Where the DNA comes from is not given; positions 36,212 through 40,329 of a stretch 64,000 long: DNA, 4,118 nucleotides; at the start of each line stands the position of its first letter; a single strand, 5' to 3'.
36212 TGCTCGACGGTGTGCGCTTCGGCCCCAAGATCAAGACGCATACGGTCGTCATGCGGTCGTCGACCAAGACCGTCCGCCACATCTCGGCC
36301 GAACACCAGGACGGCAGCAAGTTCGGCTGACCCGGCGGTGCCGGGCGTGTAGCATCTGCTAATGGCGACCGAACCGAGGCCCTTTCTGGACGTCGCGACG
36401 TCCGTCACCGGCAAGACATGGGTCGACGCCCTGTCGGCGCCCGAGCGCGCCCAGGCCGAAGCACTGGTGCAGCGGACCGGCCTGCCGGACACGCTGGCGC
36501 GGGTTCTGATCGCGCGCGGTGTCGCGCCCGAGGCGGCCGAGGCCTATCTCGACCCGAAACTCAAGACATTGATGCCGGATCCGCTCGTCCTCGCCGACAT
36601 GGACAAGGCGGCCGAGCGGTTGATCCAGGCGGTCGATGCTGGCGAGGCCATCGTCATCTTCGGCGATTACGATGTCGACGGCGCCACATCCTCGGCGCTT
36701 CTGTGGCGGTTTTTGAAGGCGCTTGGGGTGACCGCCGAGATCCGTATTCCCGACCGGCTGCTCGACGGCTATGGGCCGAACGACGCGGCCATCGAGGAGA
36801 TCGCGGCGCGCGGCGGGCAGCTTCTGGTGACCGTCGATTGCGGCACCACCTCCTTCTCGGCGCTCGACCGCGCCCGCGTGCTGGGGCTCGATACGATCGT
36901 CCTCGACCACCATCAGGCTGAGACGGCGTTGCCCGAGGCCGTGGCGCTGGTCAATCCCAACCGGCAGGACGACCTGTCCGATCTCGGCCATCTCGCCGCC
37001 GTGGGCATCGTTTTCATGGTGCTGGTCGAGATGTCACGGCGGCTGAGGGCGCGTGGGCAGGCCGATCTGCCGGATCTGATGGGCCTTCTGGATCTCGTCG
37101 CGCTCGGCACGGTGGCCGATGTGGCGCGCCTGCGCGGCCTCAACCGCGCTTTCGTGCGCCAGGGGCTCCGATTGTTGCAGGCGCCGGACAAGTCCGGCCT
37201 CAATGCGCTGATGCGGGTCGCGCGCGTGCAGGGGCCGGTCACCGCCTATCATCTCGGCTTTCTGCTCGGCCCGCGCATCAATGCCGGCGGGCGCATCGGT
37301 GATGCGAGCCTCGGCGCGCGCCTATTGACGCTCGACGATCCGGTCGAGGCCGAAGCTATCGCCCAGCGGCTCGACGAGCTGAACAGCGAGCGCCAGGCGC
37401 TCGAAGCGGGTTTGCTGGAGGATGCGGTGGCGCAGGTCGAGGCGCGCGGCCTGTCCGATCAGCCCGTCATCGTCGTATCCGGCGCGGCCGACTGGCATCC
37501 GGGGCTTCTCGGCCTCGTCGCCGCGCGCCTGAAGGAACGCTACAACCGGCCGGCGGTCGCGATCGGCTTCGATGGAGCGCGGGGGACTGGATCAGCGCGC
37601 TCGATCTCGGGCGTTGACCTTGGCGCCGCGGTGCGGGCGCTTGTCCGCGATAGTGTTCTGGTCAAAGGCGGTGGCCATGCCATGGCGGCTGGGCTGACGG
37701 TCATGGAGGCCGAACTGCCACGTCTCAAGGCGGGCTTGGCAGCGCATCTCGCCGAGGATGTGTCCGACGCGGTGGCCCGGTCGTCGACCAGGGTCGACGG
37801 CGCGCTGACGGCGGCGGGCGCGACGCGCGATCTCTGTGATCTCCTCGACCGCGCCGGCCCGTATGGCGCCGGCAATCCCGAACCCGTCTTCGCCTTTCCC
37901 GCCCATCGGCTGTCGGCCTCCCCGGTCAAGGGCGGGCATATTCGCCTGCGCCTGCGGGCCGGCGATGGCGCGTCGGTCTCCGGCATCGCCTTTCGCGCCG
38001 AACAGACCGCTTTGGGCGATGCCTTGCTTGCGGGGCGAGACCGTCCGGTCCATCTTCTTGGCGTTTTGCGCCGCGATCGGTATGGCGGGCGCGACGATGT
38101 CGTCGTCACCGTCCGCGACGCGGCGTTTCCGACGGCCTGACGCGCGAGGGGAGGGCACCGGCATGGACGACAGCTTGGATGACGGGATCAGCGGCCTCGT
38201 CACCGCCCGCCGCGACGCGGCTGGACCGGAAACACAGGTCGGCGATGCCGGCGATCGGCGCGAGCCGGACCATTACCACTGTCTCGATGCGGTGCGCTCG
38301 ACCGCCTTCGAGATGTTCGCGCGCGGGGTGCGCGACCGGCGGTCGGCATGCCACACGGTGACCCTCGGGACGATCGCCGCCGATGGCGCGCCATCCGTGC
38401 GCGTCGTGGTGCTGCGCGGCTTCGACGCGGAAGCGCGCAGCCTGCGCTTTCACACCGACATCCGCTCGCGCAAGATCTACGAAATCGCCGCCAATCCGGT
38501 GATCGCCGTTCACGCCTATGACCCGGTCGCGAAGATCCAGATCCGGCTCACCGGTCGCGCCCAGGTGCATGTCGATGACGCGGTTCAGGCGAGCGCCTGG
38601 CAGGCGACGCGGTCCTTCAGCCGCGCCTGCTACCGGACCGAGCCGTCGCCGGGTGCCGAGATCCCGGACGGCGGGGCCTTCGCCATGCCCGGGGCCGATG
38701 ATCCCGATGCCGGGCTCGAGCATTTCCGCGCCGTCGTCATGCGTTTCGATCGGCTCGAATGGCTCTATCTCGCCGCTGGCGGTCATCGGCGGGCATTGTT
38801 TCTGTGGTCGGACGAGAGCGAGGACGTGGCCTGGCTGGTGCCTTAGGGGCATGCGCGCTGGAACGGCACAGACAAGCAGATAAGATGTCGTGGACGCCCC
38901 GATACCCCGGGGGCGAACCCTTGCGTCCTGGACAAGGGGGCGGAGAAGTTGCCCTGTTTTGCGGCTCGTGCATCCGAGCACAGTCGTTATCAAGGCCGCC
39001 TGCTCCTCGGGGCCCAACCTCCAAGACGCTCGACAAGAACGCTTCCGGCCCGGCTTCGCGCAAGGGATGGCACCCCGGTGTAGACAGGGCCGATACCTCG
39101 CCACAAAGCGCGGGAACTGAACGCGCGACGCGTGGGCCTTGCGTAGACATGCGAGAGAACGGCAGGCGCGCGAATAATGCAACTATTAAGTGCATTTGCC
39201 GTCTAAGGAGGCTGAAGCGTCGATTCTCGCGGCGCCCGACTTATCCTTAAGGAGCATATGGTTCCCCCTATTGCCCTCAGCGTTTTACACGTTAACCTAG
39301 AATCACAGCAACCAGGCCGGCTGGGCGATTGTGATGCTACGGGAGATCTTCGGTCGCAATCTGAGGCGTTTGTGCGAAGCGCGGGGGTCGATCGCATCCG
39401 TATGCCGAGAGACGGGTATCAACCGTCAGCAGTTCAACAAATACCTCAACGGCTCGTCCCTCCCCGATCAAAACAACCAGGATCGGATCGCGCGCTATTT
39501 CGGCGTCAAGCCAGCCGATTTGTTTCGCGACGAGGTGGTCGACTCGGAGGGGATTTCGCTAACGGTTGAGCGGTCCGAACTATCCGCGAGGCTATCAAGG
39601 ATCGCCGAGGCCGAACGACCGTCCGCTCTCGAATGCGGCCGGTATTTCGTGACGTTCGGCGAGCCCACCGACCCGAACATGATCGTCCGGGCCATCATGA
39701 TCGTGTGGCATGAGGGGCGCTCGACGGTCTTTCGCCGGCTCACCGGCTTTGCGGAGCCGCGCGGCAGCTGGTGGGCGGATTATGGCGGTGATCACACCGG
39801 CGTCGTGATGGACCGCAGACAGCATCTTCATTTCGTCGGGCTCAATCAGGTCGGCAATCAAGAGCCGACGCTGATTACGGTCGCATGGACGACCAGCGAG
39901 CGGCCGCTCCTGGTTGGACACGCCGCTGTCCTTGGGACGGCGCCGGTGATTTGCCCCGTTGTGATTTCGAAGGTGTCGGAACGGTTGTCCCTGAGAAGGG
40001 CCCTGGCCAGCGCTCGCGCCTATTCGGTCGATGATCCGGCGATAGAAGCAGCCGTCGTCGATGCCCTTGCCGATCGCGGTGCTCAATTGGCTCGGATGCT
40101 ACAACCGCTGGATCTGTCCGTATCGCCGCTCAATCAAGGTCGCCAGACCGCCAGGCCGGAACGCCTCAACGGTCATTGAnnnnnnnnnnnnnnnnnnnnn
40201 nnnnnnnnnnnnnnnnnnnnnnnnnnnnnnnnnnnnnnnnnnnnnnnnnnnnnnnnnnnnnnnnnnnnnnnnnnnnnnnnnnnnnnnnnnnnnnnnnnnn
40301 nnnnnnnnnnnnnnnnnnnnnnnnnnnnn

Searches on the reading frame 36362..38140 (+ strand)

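Call 7: search_protein_families(library=pfam, proteins=[window:36362-38140:+], max_evalue=0.01)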
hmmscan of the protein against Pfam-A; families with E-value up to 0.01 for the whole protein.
window:36362-38140:+ (592 aa): 3 families
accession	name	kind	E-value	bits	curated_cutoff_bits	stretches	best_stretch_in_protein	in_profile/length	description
PF01368.27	DHH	-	5.5e-22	78.8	28.1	1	97-250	2-125/125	DHH family, N-terminal domain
PF17768.7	RecJ_OB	-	5.4e-15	55.8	27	1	478-586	1-107/107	RecJ OB domain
PF02272.25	DHHA1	-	2.8e-14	53.9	25.9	1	368-457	3-94/102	DHHA1 domain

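Call 8: search_protein_families(library=ncbifam, proteins=[window:36362-38140:+], max_evalue=0.01)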
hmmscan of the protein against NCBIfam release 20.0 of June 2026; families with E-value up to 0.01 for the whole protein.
window:36362-38140:+ (592 aa): 5 families
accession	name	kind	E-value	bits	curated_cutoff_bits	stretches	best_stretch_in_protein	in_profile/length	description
TIGR00644.1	recJ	equivalog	2.2e-153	511.4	396.9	1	43-585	3-544/546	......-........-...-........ exonuclease RecJ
NF008290.0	PRK11070.1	equivalog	5.6e-96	322.3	900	1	31-554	12-545/577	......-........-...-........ exonuclease RecJ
NF053576.1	RecJ_archaeal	equivalog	3.4e-18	65.7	360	2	86-270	3-170/452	RecJ family nuclease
NF040701.1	RecJ_Meth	equivalog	4.4e-08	32.3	550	1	95-269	8-167/449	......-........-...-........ exonuclease RecJ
NF053575.1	GAN_nuclease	exception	7.9e-07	28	850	1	82-229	12-153/467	GINS-associated RecJ family nuclease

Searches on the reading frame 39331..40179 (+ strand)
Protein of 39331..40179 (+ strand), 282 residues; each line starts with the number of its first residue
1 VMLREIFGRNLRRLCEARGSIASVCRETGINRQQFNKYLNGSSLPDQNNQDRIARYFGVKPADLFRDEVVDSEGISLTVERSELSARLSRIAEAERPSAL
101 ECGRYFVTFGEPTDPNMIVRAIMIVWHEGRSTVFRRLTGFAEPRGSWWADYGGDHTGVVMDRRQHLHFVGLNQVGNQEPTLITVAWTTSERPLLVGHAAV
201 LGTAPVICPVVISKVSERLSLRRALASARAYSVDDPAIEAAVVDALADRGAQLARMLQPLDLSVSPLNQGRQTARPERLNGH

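Call 7: search_protein_families(library=pfam, proteins=[window:39331-40179:+], max_evalue=0.01)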
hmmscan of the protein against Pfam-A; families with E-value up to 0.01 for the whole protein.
window:39331-40179:+ (282 aa): 4 families
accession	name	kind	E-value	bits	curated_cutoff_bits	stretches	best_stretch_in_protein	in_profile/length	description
PF13443.12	HTH_26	-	9e-08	32.7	22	1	10-66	1-59/63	Cro/C1-type HTH DNA-binding domain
PF13560.12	HTH_31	-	1.8e-07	31.8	27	1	7-63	2-60/64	Helix-turn-helix domain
PF12844.13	HTH_19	-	0.00023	21.5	30.2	1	23-66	17-60/64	Helix-turn-helix domain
PF01381.28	HTH_3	-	0.0004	20.8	23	1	19-64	10-55/55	Helix-turn-helix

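Call 8: search_protein_families(library=ncbifam, proteins=[window:39331-40179:+], max_evalue=0.01)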
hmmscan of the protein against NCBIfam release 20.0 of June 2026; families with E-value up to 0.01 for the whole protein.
window:39331-40179:+ (282 aa): 1 family
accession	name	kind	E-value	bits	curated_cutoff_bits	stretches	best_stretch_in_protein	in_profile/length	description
NF041951.1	phage_RstR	subfamily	0.0016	18.7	80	1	23-79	20-76/108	RstR family transcriptional repressor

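Call 22: search_protein_families(library=padloc, proteins=[window:39331-40179:+], max_evalue=0.1)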
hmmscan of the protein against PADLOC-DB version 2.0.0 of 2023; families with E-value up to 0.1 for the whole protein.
window:39331-40179:+ (282 aa): 2 families
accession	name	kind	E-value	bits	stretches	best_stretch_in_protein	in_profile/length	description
PDLC03947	RmrA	-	0.014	12.2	1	5-87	10-92/383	-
PDLC03954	RmrA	-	0.055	10.4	1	3-67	7-72/380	-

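Call 25: find_homologous_proteins(query=window:39331-40179:+, max_evalue=0.00001)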
Query window:39331-40179:+ (282 aa): 38 proteins with E <= 0.00001 among 6881 candidates.
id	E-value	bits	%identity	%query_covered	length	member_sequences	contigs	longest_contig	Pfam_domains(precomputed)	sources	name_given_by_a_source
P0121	5.1e-184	628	100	100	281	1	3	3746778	PF13560.13,PF13443.13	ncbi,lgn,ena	-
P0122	2.8e-66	242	45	100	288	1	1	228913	PF13443.13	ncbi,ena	-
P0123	1.5e-65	240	44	94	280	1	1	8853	PF13560.13,PF13443.13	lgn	-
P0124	1.1e-63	234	43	95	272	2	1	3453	PF13560.13,PF13443.13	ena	-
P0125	2.0e-62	229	43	94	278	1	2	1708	PF13443.13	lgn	-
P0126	4.1e-62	228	41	95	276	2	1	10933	PF12844.14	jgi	jgi:transcriptional regulator with XRE-family HTH domain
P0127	8.9e-61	224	42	92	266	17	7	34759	PF13443.13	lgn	-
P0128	1.1e-60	224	42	93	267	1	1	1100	PF13443.13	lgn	-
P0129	3.2e-59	219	42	92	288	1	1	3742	-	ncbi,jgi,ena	jgi:transcriptional regulator with XRE-family HTH domain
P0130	3.2e-59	219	41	96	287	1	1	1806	PF13560.13,PF13443.13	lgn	-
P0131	2.7e-58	216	41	90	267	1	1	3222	PF13443.13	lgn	-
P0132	3.9e-53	199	39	91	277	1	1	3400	-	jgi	jgi:transcriptional regulator with XRE-family HTH domain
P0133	4.4e-53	199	40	90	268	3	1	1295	-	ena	-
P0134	6.9e-47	178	41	90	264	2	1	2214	-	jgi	jgi:hypothetical protein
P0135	8.0e-30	122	34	86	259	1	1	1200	PF12844.14,PF13560.13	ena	-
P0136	1.5e-21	95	31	90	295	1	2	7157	PF13560.13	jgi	jgi:transcriptional regulator with XRE-family HTH domain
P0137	1.8e-19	88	31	86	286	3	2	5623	PF13560.13,PF13443.13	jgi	jgi:transcriptional regulator with XRE-family HTH domain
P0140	1.2e-17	82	30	86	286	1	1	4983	PF13560.13,PF13443.13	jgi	jgi:transcriptional regulator with XRE-family HTH domain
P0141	6.3e-16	77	28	84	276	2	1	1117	PF12844.14,PF01381.29,PF13560.13,PF13443.13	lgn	-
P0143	4.1e-15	74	28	85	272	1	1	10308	PF12844.14,PF01381.29,PF13560.13,PF13443.13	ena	-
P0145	5.5e-14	71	27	87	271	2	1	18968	PF01381.29,PF13560.13,PF13443.13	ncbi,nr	ncbi:MAG: helix-turn-helix transcriptional regulator [Rhodobacterales bacterium]|nr:helix-turn-helix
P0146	7.8e-14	70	55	22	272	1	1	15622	PF12844.14,PF01381.29,PF13560.13,PF13443.13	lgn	-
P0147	8.0e-14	70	32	84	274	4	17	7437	PF13560.13,PF13443.13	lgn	-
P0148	8.7e-13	67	64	20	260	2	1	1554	PF01381.29,PF13443.13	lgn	-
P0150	8.5e-12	63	25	86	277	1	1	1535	PF13443.13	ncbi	-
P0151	1.4e-10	59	26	85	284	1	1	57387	PF12844.14,PF01381.29,PF13560.13,PF13443.13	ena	-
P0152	1.2e-9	56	54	20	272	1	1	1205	PF13443.13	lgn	-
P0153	7.8e-9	54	58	20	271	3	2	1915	PF01381.29,PF13560.13,PF13443.13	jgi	jgi:transcriptional regulator with XRE-family HTH domain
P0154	8.5e-9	54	32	56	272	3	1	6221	PF13560.13,PF13443.13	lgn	-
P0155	7.3e-8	50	50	21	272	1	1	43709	PF01381.29,PF13560.13,PF13443.13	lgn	-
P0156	4.1e-7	48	30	60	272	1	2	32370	PF01381.29,PF13560.13,PF13443.13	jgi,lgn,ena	-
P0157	6.7e-6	44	45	21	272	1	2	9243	PF01381.29,PF13560.13,PF13443.13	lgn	-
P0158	6.9e-6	44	28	59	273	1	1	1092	PF13560.13,PF13443.13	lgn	-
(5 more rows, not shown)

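Call 47: search_solved_structures(query=A3, max_evalue=1)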
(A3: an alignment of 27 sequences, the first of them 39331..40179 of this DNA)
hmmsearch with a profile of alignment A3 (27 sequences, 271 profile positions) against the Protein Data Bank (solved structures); distinct sequences matched with E-value up to 1: 6.
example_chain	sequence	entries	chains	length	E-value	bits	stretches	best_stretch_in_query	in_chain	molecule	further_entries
2kpj_A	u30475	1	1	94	0.0012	21.3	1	4-75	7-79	SOS-response transcriptional repressor, LexA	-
1fyh_A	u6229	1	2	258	0.024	17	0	109-148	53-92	Interferon gamma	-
1eku_A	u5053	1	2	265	0.024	17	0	109-148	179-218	Interferon gamma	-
3op9_A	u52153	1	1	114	0.15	14.4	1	1-69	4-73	Pli0006 protein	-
8qhp_A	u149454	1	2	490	0.45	12.9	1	36-103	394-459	Cysteine--tRNA ligase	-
7p7q_0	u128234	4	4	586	0.94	11.8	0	82-137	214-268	ARE-ABC-F family resistance factor PoxtA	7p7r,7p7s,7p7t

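Call 76: find_encoding_contigs(protein=P0145, flank=4000, max_places=2)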
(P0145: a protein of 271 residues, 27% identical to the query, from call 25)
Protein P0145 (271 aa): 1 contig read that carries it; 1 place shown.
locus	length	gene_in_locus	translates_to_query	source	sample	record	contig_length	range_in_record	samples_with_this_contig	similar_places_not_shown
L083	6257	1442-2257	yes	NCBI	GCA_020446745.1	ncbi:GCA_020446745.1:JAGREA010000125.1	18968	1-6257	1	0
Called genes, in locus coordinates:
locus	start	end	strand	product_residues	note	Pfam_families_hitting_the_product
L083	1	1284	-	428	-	PF00202:Aminotran_3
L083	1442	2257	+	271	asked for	PF13443:HTH_26 (weak), PF13560:HTH_31, PF01381:HTH_3 (faint)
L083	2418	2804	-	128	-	PF00903:Glyoxalase, PF22677:Ble-like_N (faint)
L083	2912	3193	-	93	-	-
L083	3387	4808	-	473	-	PF03951:Gln-synt_N, PF00120:Gln-synt_C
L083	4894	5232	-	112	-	PF00543:P-II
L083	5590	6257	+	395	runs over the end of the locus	PF00155:Aminotran_1_2, PF00266:Aminotran_5 (weak), PF01041:DegT_DnrJ_EryC1 (weak), PF01053:Cys_Met_Meta_PP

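Call 77: find_encoding_contigs(protein=P0151, flank=4000, max_places=2)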
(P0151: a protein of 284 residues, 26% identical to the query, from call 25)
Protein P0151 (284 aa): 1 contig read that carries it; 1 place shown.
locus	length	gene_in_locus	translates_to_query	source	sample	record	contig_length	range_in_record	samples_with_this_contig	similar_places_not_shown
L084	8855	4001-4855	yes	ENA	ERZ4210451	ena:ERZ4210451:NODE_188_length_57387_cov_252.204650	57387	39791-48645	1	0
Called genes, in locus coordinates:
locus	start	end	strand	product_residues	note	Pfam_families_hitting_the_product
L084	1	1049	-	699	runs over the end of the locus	PF13414:TPR_11, PF13432:TPR_16, PF13432:TPR_16, PF14559:TPR_19, PF13424:TPR_12, PF13432:TPR_16, PF00685:Sulfotransfer_1, PF13469:Sulfotransfer_3, +25 more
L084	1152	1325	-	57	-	-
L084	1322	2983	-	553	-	PF00353:HemolysinCabind, PF13403:Hint_2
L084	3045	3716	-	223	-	PF13403:Hint_2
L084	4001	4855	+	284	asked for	PF01381:HTH_3 (weak), PF12844:HTH_19 (faint), PF13443:HTH_26, PF13560:HTH_31 (weak)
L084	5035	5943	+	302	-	PF01678:DAP_epimerase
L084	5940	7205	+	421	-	PF00919:UPF0004, PF04055:Radical_SAM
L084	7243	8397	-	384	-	PF00487:FA_desaturase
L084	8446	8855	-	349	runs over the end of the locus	PF00730:HhH-GPD, PF00633:HHH, PF10576:EndIII_4Fe-2S (weak), PF14815:NUDIX_4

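Call 78: find_encoding_contigs(protein=P0136, flank=4000, max_places=2)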
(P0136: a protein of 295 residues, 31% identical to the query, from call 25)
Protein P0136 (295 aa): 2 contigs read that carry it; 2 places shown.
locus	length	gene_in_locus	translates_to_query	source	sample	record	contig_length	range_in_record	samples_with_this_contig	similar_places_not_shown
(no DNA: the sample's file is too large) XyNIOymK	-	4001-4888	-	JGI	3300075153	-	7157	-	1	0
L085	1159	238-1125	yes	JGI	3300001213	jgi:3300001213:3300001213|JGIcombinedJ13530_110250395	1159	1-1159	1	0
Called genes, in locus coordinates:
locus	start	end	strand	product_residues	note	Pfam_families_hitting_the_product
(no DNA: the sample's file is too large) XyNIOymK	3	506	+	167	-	PF00174:Oxidored_molyb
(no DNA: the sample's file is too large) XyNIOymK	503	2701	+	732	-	PF00512:HisKA, PF02518:HATPase_c, PF00072:Response_reg, PF01627:Hpt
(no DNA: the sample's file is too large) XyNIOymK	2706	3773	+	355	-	PF00072:Response_reg, PF13487:HD_5, PF01966:HD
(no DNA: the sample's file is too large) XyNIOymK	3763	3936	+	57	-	-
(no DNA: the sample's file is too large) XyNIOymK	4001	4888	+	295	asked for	PF13560:HTH_31 (weak)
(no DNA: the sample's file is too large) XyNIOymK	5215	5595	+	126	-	-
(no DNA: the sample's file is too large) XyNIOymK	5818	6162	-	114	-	PF13751:DDE_Tnp_1_6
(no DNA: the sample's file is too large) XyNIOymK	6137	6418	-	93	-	?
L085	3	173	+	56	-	?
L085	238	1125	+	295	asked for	PF13560:HTH_31 (weak)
